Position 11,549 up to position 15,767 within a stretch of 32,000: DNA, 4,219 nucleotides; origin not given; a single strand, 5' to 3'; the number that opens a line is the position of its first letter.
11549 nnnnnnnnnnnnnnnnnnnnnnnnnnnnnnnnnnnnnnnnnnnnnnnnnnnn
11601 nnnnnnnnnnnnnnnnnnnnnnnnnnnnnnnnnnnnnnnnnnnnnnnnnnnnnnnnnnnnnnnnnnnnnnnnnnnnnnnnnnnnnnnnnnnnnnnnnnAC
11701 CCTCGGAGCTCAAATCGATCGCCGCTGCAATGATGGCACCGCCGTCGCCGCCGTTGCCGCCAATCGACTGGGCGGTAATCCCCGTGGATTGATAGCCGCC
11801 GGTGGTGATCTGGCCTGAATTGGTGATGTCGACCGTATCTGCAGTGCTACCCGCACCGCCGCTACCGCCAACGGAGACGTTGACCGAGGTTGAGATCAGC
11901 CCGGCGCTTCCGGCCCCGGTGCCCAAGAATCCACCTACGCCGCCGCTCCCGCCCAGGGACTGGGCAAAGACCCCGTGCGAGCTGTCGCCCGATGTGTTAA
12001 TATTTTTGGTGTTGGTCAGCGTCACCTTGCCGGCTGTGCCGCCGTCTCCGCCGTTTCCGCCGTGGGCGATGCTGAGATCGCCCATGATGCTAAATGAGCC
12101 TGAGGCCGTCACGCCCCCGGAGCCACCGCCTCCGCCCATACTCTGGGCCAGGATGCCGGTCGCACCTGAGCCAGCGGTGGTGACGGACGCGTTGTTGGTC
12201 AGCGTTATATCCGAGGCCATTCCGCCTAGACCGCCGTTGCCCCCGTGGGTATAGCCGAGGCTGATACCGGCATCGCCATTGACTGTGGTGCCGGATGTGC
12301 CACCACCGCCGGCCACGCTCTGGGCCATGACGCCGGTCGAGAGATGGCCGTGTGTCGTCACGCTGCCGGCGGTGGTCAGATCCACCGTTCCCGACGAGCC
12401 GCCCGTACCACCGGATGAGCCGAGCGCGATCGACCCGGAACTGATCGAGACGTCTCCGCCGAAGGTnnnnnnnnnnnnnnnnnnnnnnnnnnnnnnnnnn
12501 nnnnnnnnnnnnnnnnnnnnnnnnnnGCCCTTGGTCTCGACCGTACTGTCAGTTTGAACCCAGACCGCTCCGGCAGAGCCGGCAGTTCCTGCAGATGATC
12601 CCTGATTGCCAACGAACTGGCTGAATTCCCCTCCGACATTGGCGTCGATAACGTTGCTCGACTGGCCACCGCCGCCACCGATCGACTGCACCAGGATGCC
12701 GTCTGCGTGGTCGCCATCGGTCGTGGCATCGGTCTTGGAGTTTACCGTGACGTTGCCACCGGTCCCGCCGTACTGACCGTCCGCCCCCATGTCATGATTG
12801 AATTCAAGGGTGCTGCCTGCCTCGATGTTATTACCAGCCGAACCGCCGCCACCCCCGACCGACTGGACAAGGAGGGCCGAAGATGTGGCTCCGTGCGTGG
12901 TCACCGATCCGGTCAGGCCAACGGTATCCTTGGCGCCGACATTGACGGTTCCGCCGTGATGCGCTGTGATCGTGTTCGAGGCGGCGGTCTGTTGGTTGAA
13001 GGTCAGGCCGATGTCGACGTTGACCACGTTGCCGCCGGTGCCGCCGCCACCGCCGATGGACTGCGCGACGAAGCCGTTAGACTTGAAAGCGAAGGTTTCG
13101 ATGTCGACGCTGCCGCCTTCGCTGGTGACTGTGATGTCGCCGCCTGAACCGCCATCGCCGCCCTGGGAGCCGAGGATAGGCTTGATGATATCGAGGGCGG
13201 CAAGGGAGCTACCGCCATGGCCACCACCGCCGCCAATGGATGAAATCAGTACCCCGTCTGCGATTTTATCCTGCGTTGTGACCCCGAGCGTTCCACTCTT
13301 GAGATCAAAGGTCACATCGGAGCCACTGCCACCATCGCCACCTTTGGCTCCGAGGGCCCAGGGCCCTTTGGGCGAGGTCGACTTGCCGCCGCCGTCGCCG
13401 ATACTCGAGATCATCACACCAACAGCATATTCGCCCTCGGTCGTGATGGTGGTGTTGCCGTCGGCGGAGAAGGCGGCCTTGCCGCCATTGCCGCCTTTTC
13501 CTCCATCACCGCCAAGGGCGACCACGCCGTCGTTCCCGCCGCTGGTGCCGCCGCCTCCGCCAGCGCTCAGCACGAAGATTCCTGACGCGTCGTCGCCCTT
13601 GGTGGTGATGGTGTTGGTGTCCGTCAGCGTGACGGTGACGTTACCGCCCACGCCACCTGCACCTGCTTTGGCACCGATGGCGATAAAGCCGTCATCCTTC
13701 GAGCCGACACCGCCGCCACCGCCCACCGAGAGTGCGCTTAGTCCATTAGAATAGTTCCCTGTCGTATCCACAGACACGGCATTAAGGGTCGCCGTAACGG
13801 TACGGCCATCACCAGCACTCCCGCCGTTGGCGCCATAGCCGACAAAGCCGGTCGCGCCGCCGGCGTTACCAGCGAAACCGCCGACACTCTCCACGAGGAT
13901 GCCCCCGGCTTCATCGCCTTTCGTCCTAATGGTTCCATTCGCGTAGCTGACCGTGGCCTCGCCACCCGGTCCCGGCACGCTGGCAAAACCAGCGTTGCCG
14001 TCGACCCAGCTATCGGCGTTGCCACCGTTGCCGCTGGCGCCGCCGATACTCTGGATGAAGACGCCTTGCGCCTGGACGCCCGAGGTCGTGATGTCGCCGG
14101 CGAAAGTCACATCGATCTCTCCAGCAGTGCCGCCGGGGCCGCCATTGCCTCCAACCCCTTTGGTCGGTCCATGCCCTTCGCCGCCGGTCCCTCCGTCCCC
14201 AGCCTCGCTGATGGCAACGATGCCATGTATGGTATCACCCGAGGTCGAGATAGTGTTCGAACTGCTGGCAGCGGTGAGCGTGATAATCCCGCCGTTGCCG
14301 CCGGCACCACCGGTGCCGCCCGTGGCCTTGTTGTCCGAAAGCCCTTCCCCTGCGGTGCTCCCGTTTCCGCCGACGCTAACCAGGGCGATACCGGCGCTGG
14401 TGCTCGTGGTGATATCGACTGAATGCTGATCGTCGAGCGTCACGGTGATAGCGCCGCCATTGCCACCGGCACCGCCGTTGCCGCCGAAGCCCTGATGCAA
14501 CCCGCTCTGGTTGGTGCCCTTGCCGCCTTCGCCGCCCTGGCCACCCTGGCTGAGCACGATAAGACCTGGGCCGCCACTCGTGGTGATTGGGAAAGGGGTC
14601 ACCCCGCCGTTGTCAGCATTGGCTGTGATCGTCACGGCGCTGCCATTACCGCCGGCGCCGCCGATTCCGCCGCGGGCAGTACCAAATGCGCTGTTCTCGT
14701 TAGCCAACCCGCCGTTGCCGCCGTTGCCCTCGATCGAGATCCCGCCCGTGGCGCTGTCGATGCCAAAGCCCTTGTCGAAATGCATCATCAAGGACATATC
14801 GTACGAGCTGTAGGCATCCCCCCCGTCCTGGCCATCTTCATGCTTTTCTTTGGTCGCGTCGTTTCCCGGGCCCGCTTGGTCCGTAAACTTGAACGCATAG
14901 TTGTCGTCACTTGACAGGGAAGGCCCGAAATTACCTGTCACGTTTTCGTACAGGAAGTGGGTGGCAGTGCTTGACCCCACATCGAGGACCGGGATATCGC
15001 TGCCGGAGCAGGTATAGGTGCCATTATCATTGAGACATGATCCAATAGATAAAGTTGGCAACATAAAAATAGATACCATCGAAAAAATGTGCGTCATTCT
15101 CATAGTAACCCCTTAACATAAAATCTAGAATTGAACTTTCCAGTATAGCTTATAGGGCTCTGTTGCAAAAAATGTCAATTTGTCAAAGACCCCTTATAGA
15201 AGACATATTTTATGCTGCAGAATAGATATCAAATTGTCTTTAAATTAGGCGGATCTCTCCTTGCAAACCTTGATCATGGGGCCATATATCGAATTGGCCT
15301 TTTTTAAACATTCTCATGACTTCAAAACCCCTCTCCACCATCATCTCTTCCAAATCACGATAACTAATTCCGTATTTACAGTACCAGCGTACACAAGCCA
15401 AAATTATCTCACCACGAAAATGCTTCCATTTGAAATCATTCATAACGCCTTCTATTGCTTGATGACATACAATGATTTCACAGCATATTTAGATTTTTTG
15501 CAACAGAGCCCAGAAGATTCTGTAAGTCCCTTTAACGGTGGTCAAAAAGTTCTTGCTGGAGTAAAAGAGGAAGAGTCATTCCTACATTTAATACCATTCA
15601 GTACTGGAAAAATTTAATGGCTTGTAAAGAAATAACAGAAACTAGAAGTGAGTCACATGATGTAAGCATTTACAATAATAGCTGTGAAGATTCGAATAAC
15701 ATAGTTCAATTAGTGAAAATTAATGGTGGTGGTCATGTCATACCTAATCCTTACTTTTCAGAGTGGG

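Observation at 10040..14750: Passenger built from about 26 units around an AQS[IV]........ core; repeat family not recognised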

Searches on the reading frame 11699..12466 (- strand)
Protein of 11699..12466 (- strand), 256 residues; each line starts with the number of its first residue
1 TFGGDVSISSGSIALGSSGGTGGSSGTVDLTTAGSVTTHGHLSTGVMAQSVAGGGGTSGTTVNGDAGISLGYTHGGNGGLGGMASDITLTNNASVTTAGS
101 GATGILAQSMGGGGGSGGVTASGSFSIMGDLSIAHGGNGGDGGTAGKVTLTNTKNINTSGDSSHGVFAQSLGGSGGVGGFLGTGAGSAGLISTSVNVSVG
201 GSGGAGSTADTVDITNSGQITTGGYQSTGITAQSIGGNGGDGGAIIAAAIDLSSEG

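Call 47: predict_structure(alignment_id=A2)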
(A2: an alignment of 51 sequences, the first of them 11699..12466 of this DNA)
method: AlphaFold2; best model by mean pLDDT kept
length: 256 residues; sequences in the alignment: 51
mean_pLDDT: 87.4   pTM: 0.78
mean pLDDT of the five models: 87.4, 86.1, 85.5, 83.6, 83.1
residues with pLDDT >= 90: 168; 70-90: 41; 50-70: 36; < 50: 11
segments of 3 or more residues with pLDDT < 50: 4-9, 254-256
pLDDT, mean of each block of 10 residues (from residue 1): 47 82 97 97 97 93 66 89 98 98 98 93 66 87 98 98 98 95 68 72 96 98 97 97 81 51
secondary structure, 60 per line:
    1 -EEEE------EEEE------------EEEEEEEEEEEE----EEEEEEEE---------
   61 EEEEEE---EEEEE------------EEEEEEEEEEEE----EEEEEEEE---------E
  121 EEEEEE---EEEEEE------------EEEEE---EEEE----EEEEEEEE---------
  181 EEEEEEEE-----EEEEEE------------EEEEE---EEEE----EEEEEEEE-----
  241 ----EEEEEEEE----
elements in order: E2-5 E12-15 E28-39 E44-51 E61-66 E70-74 E87-98 E103-110 E120-126 E130-135 E148-152 E156-159 E164-171 E181-188 E194-199 E212-216 E220-223 E228-235 E245-252

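Call 51: fold_search(model_id=the predicted structure, library=pdb)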
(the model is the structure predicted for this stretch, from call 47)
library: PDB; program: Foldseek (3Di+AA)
matches with E <= 10: 93; with E <= 0.001: 0
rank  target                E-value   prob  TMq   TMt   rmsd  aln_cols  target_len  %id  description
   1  9u4u_A                8.7e-03  0.09  0.11  0.15  27.4       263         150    8  Structure of the functional amyloid FapC from Pseudomonas sp.UK4 (released 2025-08-06)
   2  7jjv_B                2.5e-02  0.18  0.13  0.23  20.6       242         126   18  Crystal waters on the nine polyproline type II helical bundle springtail antifreeze protein from Granisotoma rainieri  (released 2021-01-27)
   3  7jjv_A                5.9e-02  0.41  0.20  0.37  20.9       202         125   22  Crystal waters on the nine polyproline type II helical bundle springtail antifreeze protein from Granisotoma rainieri  (released 2021-01-27)
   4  5awf_A                1.9e-01  0.02  0.11  0.08  29.5       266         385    8  Crystal structure of SufB-SufC-SufD complex from Escherichia coli (released 2015-11-11)
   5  1k5c                  3.5e-01  0.01  0.07  0.06  29.6       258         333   12  Endopolygalacturonase I from Stereum purpureum at 0.96 A resolution (released 2002-06-05)
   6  4yzq_A                4.1e-01  0.01  0.09  0.11  29.4       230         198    8  C. bescii Family 3 pectate lyase double mutant K108A/Q111N in complex with trigalacturonic acid (released 2015-12-23)
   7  6kvh                  4.3e-01  0.02  0.12  0.10  28.2       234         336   14  The mutant crystal structure of endo-polygalacturonase (T284A) from Talaromyces leycettanus JCM 12802 (released 2020-09-09)
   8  9a7k_B                4.8e-01  0.01  0.08  0.06  27.8       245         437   13  Integrative model of SUFB-SUFD by crosslinking MS and deep learning (released 2024-09-18)
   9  9j4l_B                6.2e-01  0.01  0.06  0.04  29.3       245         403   13  Crystal structure of GH9l Inulin fructotransferases (IFTase) (released 2024-09-04)
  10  4yz0_A                6.6e-01  0.01  0.10  0.12  29.8       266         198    8  C. bescii Family 3 pectate lyase double mutant K108A/E39Q in complex with trigalacturonic acid (released 2015-12-23)
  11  5awf_E                6.9e-01  0.01  0.10  0.07  29.0       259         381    8  Crystal structure of SufB-SufC-SufD complex from Escherichia coli (released 2015-11-11)
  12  9h78_B                7.7e-01  0.02  0.13  0.12  27.8       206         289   10  [FeS] cluster-loaded SMS complex from M. jannaschii (released 2025-06-04)
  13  6kve                  8.1e-01  0.01  0.11  0.09  28.0       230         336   14  Crystal structure of a GH28 endo-polygalacturonase from Talaromyces leycettanus JCM 12802 (released 2020-09-09)
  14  4z06_B                9.5e-01  0.01  0.10  0.12  30.1       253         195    8  C. bescii Family 3 pectate lyase double mutant K108A/R133A in complex with ALPHA-D-GALACTOPYRANURONIC ACID (released 2015-12-23)
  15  4z03_B                9.5e-01  0.01  0.10  0.12  29.0       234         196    8  C. bescii Family 3 pectate lyase double mutant K108A in complex with trigalacturonic acid (released 2015-12-23)
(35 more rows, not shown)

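Call 68: fold_search(model_id=the predicted structure, library=viral)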
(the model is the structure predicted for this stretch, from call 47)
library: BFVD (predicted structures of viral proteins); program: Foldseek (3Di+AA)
matches with E <= 10: 284; with E <= 0.001: 0
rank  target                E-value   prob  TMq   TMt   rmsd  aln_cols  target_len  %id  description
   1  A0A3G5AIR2            1.5e-03  0.05  0.08  0.03  30.6       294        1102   22  Collagen-like protein [Solumvirus sp.]
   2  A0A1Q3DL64            7.6e-03  0.08  0.10  0.15  28.4       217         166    7  Uncharacterized protein [Chionoecetes opilio bacilliform virus]
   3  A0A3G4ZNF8            3.2e-02  0.10  0.18  0.06  27.6       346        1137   14  DUF7932 domain-containing protein [Terrestrivirus sp.]
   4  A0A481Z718            4.4e-02  0.11  0.17  0.07  19.0       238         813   14  Collagen triple helix repeat protein [Pithovirus LCPAC302]
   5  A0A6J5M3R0            5.2e-02  0.03  0.08  0.09  30.7       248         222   12  Curlin associated [uncultured Caudovirales phage]
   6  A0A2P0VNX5            5.8e-02  0.05  0.13  0.07  28.7       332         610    9  Uncharacterized protein [Tetraselmis virus 1]
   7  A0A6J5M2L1            6.5e-02  0.03  0.08  0.09  30.1       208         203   10  Uncharacterized protein [uncultured Caudovirales phage]
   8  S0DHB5                8.4e-02  0.06  0.13  0.11  27.4       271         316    9  Uncharacterized protein [Cotesia sesamiae Kitale bracovirus]
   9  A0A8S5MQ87            9.4e-02  0.01  0.08  0.06  31.4       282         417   17  DUF7666 domain-containing protein [Podoviridae sp. ctoqT5]
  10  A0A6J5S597            1.0e-01  0.69  0.23  0.17  10.5       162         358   16  Uncharacterized protein [uncultured Caudovirales phage]
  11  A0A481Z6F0            1.2e-01  0.01  0.06  0.04  28.3       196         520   20  Collagen triple helix repeat protein (Fragment) [Pithovirus LCPAC104]
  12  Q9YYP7                1.4e-01  0.16  0.19  0.23  15.9       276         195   10  Uncharacterized protein RTL3 (Fragment) [Avian adenovirus 8 (strain ATCC A-2A)]
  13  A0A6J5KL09            1.7e-01  0.02  0.11  0.05  28.7       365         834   10  Parallel beta-helix repeat [uncultured Caudovirales phage]
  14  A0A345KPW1            1.8e-01  0.01  0.07  0.05  29.1       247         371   11  Minor tail protein [Arthrobacter phage Sergei]
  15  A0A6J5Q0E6            2.2e-01  0.01  0.08  0.07  29.9       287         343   14  Uncharacterized protein [uncultured Caudovirales phage]
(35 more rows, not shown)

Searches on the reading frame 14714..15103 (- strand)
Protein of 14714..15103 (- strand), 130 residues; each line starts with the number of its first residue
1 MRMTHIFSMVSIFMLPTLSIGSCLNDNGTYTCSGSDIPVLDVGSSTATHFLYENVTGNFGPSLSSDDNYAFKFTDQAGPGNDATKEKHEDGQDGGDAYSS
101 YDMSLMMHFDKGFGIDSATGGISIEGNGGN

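Call 10: search_protein_families(library=pfam, proteins=[window:14714-15103:-], max_evalue=10)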
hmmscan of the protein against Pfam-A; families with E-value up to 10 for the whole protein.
seq(130 aa): 1 family
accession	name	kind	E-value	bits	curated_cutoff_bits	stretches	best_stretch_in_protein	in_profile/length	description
PF21424.3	DTP-pb9_A-dom_C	-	0.11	12.7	27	1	19-31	10-22/32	Distal tail protein pb9, A domain C-terminal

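Call 11: search_protein_families(library=ncbifam, proteins=[window:14714-15103:-], max_evalue=10)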
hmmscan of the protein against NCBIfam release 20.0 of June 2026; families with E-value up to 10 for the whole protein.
seq(130 aa): 0 families

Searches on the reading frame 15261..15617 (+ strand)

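Call 76: search_protein_families(library=pfam, proteins=[window:15261-15617:+], max_evalue=1)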
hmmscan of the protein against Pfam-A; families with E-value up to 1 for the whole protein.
window:15261-15617:+ (118 aa): 1 family
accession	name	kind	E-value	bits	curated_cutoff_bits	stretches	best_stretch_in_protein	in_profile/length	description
PF15881.10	DUF4734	-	0.17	12.5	25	1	67-88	67-88/91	Domain of unknown function (DUF4734)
